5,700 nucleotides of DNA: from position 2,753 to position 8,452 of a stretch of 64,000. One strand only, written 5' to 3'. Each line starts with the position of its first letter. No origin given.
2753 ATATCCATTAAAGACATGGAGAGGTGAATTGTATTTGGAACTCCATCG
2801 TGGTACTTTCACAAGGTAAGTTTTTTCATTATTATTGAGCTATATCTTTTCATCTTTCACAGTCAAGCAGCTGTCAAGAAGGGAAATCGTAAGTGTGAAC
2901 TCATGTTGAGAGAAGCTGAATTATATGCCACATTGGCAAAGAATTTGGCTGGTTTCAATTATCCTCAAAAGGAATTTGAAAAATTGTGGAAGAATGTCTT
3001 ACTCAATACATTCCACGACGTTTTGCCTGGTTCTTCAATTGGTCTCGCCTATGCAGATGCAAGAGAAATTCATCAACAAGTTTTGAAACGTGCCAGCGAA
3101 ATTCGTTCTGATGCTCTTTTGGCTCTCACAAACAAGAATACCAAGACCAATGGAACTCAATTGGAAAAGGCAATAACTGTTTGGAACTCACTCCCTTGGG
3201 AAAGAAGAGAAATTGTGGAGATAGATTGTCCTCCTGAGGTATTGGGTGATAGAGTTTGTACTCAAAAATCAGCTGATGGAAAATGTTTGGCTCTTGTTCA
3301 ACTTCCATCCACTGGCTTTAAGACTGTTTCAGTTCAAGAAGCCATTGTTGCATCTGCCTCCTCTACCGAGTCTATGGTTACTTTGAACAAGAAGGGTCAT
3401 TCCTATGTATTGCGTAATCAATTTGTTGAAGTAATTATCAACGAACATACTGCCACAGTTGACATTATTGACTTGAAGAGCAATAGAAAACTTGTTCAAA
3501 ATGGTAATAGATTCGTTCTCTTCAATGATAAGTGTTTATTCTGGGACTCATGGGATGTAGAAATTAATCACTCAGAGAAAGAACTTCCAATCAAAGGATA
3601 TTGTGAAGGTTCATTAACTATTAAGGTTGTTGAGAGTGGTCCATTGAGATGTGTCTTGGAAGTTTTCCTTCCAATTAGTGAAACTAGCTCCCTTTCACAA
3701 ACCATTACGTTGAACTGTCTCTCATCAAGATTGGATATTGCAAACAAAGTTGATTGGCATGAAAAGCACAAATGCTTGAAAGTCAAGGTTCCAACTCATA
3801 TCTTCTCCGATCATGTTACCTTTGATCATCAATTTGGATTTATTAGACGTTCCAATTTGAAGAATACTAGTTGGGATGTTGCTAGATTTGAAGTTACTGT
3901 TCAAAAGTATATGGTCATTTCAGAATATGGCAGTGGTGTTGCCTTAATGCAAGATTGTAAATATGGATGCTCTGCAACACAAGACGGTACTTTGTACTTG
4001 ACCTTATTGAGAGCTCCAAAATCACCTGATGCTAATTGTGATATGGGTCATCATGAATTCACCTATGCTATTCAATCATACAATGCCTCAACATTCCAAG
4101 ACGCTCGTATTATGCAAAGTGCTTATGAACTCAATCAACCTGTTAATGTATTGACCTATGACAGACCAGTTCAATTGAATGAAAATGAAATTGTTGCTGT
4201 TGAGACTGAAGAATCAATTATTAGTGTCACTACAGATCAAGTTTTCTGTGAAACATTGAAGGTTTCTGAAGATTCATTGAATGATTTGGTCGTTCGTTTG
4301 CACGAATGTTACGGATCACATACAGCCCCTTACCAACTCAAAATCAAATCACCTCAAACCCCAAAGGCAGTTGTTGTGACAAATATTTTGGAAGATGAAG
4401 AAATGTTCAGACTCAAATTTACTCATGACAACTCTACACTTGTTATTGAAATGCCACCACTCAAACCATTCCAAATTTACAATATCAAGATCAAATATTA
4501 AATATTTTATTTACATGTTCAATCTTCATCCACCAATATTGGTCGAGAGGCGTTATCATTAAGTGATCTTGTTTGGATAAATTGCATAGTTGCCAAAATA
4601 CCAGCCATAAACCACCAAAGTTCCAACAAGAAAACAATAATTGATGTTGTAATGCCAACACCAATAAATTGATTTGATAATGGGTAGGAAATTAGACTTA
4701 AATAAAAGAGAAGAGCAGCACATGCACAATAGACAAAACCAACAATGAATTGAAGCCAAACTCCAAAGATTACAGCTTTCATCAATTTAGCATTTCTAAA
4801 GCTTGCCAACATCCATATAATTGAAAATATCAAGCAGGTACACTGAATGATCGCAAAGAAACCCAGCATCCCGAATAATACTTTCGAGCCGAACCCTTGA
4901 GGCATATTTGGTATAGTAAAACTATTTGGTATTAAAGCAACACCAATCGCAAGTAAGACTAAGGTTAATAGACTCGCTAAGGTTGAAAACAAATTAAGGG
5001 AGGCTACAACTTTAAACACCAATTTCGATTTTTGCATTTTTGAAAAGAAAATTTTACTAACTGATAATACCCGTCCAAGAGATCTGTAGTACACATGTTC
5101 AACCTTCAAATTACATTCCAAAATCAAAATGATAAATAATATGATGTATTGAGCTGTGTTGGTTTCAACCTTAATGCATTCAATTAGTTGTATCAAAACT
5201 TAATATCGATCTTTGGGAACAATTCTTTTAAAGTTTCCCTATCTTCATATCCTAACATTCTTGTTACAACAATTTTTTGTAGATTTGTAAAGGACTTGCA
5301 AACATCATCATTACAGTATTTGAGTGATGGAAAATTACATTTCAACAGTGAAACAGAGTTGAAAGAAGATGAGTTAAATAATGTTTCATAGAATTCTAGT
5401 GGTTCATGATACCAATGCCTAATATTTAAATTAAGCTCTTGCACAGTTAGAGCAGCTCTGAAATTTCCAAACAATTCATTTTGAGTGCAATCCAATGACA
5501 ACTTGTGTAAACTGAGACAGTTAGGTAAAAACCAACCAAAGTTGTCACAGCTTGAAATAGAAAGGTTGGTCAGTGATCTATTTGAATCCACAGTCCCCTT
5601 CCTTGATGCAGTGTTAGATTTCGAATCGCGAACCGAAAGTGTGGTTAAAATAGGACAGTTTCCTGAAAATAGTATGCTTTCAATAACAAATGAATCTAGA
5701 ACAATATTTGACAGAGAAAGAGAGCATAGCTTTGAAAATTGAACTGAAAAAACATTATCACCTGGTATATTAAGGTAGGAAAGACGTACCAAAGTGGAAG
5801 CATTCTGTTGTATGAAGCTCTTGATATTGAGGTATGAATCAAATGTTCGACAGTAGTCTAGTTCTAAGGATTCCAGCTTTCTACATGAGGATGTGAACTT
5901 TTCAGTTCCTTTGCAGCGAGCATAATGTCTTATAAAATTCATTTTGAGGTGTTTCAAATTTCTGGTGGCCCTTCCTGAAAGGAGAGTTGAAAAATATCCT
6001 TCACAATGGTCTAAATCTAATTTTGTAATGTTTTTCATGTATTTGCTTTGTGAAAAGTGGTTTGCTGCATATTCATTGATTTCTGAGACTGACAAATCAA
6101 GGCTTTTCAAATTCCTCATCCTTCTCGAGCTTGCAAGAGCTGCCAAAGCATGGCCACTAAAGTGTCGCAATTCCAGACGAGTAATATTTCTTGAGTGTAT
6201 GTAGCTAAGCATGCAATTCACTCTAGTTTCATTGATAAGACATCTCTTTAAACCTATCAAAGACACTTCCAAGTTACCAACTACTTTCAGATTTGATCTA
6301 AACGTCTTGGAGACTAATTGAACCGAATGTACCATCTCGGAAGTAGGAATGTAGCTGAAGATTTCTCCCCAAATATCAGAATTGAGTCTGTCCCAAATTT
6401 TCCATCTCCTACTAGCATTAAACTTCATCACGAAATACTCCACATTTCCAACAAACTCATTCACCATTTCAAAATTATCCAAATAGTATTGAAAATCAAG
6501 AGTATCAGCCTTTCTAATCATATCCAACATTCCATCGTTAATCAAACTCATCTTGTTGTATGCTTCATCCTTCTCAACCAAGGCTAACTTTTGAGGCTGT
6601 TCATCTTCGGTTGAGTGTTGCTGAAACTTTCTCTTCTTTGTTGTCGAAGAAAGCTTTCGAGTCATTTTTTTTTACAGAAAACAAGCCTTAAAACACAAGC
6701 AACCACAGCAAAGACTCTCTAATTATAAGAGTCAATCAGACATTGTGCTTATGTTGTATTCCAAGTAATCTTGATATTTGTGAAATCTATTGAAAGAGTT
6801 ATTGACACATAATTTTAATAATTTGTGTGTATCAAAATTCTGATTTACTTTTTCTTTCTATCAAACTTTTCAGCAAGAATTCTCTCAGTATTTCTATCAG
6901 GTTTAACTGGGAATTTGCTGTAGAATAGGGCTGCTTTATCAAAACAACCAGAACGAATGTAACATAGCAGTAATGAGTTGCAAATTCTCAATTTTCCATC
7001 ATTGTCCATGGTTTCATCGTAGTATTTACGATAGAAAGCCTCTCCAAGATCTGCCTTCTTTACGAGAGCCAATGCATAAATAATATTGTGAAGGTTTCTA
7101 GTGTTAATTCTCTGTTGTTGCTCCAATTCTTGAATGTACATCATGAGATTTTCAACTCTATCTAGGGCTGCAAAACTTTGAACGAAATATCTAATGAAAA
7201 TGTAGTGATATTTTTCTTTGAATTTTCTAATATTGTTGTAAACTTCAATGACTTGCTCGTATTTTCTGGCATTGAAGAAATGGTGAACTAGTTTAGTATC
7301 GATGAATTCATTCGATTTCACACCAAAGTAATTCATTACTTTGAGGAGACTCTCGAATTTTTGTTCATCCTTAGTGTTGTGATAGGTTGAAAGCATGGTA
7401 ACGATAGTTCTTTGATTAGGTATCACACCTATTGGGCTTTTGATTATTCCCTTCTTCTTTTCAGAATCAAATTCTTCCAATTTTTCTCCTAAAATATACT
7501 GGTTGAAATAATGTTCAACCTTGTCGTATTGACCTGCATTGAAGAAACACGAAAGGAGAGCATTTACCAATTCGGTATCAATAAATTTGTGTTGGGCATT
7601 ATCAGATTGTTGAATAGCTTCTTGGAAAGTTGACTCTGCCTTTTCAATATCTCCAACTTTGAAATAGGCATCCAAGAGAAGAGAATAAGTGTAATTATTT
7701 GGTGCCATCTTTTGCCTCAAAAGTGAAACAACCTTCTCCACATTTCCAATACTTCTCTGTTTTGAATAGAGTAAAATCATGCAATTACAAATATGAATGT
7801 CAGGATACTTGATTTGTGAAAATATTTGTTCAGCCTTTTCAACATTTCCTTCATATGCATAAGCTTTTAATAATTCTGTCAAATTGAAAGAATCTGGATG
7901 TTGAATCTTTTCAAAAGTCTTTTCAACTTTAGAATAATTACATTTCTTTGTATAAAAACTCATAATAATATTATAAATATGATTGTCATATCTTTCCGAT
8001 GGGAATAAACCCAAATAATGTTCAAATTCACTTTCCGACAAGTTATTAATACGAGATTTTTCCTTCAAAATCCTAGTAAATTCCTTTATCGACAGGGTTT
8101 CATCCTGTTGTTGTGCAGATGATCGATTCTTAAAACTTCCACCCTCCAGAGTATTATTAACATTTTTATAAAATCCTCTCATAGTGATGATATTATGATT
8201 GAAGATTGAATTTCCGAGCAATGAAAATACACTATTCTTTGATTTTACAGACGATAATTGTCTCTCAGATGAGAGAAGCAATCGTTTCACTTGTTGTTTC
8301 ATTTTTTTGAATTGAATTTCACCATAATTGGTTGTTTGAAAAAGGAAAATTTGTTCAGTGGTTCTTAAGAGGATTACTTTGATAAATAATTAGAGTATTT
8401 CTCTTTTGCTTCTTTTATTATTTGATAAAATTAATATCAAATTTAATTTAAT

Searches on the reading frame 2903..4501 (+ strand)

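Call 15: search_protein_families(library=pfam, proteins=[window:2903-4501:+], max_evalue=0.001)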
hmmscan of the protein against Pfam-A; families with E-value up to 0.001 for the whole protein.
window:2903-4501:+ (532 aa): 3 families
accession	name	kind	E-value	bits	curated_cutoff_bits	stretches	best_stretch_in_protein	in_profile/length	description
PF07748.19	Glyco_hydro_38C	-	1.4e-51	176.2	25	1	170-377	1-205/206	Glycosyl hydrolases family 38 C-terminal domain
PF09261.16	Alpha-mann_mid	-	8.3e-15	55.1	31.1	1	1-74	23-95/96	Alpha mannosidase middle domain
PF17677.7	Glyco_hydro38C2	-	4.6e-10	39.9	22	1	447-525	2-69/72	Glycosyl hydrolases family 38 C-terminal beta sandwich domain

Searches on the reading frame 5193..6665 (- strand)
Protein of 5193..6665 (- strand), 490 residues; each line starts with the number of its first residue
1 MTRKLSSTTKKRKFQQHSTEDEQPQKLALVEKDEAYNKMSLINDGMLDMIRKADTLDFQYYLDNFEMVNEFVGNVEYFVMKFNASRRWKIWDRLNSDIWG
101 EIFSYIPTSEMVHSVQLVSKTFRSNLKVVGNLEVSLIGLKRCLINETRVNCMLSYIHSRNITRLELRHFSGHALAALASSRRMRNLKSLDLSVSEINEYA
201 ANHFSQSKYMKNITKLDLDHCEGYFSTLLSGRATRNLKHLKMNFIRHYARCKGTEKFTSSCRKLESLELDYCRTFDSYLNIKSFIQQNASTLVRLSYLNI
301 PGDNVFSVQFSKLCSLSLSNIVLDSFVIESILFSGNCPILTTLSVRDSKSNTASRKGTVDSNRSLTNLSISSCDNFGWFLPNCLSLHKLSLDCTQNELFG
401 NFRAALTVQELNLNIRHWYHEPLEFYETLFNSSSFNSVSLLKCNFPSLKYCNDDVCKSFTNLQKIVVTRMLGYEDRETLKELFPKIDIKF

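Call 15: search_protein_families(library=pfam, proteins=[window:5193-6665:-], max_evalue=0.001)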
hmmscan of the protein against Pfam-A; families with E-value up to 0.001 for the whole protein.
window:5193-6665:- (490 aa): 2 families
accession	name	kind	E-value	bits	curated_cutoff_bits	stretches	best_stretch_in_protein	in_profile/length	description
PF24758.1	LRR_At5g56370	-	1.5e-05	25.2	27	0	264-372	13-117/227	FBD-associated F-box protein At5g56370, LRR repeats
PF00646.38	F-box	-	0.00018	21.7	20.5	0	91-124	1-33/43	F-box domain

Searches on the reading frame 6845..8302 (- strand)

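Call 15: search_protein_families(library=pfam, proteins=[window:6845-8302:-], max_evalue=0.001)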
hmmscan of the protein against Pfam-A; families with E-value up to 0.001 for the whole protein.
window:6845-8302:- (485 aa): 9 families
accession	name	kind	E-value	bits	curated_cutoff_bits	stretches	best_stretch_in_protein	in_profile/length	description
PF01535.26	PPR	-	6.8e-19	67.2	25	1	204-228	1-25/31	PPR repeat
PF13041.12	PPR_2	-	3.7e-17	62.6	30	1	167-215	1-50/50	PPR repeat family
PF13812.12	PPR_3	-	2e-07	31.5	25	0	139-165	16-42/63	Pentatricopeptide repeat domain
PF12854.13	PPR_1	-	4.3e-07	30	23.8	1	200-228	4-32/34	PPR repeat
PF17177.10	PPR_long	-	3.3e-06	27.1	27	1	166-270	86-186/211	Pentacotripeptide-repeat region of PRORP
PF13428.12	TPR_14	-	8e-06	26.5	23.5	0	208-233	6-31/44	Tetratricopeptide repeat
PF07719.23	TPR_2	-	0.00014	22.1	27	0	212-234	10-32/34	Tetratricopeptide repeat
PF13181.12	TPR_8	-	0.00041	20.7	25.7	0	206-231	4-29/34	Tetratricopeptide repeat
PF14559.12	TPR_19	-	0.00042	21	25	0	215-269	3-51/68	Tetratricopeptide repeat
